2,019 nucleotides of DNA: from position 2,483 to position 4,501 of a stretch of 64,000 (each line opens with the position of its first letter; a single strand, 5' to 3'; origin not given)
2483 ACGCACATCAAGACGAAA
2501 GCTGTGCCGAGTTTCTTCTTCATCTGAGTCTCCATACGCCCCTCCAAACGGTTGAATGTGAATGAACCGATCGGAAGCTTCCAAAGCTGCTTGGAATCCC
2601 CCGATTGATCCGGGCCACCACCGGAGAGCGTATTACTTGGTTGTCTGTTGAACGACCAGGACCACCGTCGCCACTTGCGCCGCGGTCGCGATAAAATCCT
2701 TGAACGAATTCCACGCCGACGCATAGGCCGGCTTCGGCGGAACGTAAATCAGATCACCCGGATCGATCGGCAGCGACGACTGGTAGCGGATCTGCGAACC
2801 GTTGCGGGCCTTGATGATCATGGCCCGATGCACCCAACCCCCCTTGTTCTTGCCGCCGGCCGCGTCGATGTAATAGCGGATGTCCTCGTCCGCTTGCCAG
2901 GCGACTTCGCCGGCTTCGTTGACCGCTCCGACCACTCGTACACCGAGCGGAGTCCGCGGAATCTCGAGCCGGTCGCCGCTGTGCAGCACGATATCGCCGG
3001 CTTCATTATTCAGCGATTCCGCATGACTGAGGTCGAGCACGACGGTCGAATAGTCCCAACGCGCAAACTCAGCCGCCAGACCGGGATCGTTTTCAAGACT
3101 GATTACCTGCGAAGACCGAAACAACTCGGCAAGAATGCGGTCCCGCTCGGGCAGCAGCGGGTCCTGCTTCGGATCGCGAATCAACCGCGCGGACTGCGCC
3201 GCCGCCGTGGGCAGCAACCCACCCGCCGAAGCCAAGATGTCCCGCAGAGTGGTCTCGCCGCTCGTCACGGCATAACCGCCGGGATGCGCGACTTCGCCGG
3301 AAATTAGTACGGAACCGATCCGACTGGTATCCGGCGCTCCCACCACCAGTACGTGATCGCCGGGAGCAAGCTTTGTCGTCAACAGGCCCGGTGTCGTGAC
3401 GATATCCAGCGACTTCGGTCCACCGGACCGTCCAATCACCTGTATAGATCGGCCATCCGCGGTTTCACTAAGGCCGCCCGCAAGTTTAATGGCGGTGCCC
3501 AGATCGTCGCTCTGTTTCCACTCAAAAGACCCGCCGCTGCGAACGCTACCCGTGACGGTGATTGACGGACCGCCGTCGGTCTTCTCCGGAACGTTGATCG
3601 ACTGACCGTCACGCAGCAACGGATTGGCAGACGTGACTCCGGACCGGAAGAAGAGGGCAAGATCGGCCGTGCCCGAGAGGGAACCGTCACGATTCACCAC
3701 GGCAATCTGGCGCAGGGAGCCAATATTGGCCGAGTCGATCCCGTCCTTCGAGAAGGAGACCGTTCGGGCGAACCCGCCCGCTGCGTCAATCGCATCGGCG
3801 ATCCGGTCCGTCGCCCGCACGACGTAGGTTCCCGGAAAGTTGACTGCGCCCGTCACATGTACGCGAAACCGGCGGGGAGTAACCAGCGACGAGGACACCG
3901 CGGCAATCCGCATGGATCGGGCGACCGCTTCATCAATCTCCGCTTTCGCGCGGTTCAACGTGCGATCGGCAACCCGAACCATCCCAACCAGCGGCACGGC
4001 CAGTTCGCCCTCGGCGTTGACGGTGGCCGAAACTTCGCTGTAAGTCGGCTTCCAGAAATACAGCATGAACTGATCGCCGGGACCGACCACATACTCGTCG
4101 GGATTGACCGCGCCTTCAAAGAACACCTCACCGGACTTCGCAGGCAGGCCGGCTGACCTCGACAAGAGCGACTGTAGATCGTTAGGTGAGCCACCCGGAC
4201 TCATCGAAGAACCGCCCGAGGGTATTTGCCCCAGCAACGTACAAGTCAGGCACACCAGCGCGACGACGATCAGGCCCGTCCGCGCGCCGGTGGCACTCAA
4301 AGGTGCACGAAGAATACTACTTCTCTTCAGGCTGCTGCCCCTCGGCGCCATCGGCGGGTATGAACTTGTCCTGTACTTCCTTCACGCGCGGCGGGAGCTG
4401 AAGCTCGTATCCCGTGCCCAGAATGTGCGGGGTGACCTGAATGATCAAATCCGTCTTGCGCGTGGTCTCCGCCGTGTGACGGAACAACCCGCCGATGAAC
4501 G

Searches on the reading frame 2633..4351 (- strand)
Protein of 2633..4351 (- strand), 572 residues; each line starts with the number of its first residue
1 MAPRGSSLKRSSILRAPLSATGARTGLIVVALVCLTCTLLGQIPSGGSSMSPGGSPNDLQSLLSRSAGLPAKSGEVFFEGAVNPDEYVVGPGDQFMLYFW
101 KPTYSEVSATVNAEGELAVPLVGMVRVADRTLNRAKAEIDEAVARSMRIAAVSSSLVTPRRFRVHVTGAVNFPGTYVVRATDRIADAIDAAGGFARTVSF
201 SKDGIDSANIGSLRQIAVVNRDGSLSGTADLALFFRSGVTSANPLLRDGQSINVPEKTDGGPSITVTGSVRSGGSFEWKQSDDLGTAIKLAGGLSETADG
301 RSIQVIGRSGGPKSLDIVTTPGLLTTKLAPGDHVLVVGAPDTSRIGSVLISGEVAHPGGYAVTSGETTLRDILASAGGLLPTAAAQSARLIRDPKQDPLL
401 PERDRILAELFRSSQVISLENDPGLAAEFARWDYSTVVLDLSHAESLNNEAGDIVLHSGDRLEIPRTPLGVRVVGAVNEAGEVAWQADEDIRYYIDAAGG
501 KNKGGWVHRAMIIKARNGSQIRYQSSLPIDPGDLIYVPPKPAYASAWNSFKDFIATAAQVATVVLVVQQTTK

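Call 19: search_protein_families(library=pfam, proteins=[window:2633-4351:-], max_evalue=0.00001)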
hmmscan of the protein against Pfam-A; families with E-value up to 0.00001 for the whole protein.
window:2633-4351:- (572 aa): 3 families
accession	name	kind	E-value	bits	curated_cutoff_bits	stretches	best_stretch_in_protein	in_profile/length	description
PF10531.15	SLBB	-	5.8e-28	96.9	27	2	349-397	3-49/55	SLBB domain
PF22461.2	SLBB_2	-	2.6e-21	75.9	27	1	348-401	3-56/79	SLBB domain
PF02563.21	Poly_export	-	2.7e-13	50.3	28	1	83-148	3-68/77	Polysaccharide biosynthesis/export protein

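Call 78: find_encoding_contigs(protein=window:2633-4351:-, flank=10000, max_places=1)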
Protein window:2633-4351:- (572 aa): 2 contigs read that carry it; 1 place shown.
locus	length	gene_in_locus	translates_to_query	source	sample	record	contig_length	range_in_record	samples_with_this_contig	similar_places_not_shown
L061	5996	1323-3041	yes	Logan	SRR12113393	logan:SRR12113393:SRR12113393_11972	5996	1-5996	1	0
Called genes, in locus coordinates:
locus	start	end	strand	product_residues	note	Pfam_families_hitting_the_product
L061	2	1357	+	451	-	?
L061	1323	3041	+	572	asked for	PF02563:Poly_export, PF10531:SLBB, PF22461:SLBB_2 (weak)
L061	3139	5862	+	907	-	PF09134:Invasin_D3 (faint), PF02369:Big_1 (weak)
